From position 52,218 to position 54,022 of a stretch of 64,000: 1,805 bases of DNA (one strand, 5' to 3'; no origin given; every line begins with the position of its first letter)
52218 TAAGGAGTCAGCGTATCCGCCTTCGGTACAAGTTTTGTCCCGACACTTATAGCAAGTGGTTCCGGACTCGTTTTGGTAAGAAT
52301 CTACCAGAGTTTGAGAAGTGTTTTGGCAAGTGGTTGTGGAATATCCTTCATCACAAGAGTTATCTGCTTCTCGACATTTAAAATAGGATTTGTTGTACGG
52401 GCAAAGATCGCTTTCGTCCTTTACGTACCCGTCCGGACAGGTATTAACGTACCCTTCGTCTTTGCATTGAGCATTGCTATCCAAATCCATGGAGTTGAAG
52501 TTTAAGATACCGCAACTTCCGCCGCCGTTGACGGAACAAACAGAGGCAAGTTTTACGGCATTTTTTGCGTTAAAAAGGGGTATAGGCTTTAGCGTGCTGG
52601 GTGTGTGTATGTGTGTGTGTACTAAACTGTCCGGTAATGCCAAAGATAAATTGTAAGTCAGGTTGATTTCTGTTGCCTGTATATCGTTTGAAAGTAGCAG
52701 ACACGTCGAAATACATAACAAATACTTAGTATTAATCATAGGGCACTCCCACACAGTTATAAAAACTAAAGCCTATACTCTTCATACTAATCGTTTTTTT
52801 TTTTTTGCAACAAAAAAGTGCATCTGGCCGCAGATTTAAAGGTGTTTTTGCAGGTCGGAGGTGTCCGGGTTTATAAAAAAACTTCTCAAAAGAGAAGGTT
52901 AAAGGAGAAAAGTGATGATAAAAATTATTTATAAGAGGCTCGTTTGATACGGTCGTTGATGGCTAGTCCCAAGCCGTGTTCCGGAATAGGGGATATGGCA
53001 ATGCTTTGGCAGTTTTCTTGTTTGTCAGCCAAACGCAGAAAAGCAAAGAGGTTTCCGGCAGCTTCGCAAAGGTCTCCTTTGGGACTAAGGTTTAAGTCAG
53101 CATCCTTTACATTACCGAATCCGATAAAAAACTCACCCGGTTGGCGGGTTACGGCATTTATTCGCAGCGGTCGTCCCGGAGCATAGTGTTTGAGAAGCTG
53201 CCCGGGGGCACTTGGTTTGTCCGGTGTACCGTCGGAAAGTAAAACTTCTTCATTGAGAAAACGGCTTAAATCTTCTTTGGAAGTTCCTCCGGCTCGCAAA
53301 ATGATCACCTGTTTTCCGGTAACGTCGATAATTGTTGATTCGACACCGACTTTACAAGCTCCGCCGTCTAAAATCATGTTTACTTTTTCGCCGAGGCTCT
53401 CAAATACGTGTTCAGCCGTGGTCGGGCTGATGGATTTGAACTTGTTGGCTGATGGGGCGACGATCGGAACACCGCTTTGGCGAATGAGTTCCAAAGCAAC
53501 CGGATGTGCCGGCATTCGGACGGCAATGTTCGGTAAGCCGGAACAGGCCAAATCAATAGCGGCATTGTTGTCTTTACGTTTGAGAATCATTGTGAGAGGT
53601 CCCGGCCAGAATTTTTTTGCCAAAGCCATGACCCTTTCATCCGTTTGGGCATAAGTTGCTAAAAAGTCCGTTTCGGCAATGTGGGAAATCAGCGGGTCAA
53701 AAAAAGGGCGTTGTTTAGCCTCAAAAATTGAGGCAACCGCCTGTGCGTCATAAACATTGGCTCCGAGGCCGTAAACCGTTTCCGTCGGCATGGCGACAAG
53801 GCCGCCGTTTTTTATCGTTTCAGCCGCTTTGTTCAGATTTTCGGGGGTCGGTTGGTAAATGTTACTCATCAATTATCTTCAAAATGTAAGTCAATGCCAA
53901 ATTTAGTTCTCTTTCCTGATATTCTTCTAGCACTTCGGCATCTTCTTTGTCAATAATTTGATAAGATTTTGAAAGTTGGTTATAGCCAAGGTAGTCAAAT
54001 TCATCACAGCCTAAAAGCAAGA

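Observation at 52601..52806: Two simple-sequence repeats positioned to phase-vary the 983-aa Cys-rich surface protein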

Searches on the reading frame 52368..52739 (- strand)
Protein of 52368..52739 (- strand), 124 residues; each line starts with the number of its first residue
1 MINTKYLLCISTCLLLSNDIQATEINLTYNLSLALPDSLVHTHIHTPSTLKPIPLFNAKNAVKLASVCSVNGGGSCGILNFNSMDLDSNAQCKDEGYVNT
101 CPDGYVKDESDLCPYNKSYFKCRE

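Call 27: find_homologous_proteins(query=window:52368-52739:-, max_evalue=0.001)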
Query seq(124 aa) (124 aa): 1 proteins with E <= 0.001 among 10 candidates.
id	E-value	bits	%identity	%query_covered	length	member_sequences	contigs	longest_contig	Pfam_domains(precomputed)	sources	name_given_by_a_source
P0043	1.3e-43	166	65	100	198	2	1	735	-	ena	-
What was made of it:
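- Tried and rejected: It gave only one hit and was uninformative (call 27).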

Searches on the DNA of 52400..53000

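Call 63: search_rna_families(source=window, start=52400, end=53000, threshold=evalue, max_evalue=10)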
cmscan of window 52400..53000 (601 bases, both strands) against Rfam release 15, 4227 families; matches with E-value up to 10: 6.
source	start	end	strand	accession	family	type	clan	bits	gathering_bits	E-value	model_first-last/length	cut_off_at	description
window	52814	52911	+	RF02991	GP20-a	Cis-reg;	-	20.7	47.2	0.41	1-97/97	no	GP20-a RNA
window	52651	52810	-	RF00336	snoJ26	Gene; snRNA; snoRNA; CD-box;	-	16.4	50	6.5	1-147/147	no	Small nucleolar RNA J26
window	52649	52723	+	RF00301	snoZ256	Gene; snRNA; snoRNA; CD-box;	-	15.7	50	2.2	1-94/94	no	Small nucleolar RNA Z256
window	52863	52912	+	RF02098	DGCR5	Gene; lncRNA;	-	14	50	7.4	1-49/49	no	DiGeorge syndrome critical region gene 5 conserved region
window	52907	52981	+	RF01170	snoU61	Gene; snRNA; snoRNA; CD-box;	CL00067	13.8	55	7.8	1-84/84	no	Small nucleolar RNA U61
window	52641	52673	+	RF00947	mir-929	Gene; miRNA;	-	13.7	56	8.3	1-74/74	no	mir-929 microRNA precursor family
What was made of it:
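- On Known cis-regulatory RNA families (Rfam): The best hit scores 20.7 bits against a gathering score of 47.2, and it lies on the opposite strand (call 63).
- Closest known: SD-sequestering 5' leaders and C/A-rich translational enhancer or sRNA-target elements. Different: There is no match to any Rfam family (call 63).
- Tried and rejected: No family matches the leader (call 63).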

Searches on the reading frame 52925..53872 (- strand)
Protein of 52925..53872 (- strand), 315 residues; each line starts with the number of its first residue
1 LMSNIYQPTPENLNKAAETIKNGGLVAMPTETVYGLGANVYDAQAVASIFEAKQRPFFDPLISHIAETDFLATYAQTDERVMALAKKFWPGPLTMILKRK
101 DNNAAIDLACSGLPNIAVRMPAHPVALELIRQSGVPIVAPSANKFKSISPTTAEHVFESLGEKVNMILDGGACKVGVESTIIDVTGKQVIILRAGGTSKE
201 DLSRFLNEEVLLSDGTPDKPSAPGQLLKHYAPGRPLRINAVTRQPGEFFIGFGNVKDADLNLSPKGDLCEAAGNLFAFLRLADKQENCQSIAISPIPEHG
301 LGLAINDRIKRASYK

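Call 7: search_protein_families(library=pfam, proteins=[window:52925-53872:-], max_evalue=0.01)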
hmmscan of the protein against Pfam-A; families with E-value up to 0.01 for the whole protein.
window:52925-53872:- (315 aa): 2 families
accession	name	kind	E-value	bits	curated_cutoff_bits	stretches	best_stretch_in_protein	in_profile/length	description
PF01300.24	Sua5_yciO_yrdC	-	2.1e-56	190.7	25.1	1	19-195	2-178/178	Telomere recombination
PF03481.19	Sua5_C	-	1.6e-18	68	22.9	1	198-313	2-135/136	Threonylcarbamoyl-AMP synthase, C-terminal domain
